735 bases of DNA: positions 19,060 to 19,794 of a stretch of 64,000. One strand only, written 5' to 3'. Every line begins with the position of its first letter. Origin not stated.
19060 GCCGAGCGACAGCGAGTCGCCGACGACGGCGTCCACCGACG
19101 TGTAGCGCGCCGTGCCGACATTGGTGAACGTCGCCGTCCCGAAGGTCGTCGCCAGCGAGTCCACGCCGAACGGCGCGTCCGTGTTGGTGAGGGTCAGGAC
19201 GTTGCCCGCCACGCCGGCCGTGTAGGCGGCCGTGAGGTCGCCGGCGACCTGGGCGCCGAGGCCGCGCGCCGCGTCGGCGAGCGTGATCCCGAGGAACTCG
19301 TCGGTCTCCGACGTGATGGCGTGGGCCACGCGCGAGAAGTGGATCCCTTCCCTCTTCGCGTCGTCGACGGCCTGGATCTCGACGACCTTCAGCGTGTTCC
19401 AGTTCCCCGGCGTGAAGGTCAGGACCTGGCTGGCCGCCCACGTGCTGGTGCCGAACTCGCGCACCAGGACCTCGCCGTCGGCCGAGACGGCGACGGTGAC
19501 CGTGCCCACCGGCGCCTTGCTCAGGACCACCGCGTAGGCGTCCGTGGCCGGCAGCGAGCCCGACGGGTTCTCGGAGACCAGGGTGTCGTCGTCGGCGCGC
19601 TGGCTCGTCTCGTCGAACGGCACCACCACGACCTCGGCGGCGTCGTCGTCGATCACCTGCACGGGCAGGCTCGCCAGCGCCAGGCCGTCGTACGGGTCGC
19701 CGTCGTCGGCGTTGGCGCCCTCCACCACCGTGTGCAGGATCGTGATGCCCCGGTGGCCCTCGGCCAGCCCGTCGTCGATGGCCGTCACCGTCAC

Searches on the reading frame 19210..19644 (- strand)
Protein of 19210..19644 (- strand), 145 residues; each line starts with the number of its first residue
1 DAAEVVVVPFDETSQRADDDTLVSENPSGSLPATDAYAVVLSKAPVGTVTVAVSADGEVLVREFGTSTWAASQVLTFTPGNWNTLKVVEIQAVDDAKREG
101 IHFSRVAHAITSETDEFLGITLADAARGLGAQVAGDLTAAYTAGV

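Call 77: search_protein_families(library=pfam, proteins=[window:19210-19644:-], max_evalue=10)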
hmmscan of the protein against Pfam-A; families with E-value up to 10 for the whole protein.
seq(145 aa): 1 family
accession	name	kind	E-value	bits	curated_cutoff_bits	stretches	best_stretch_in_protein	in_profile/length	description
PF22321.2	Zona_CL2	-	0.046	14.2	26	1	78-136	20-76/154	Zonadhesin, second cohesin-like domain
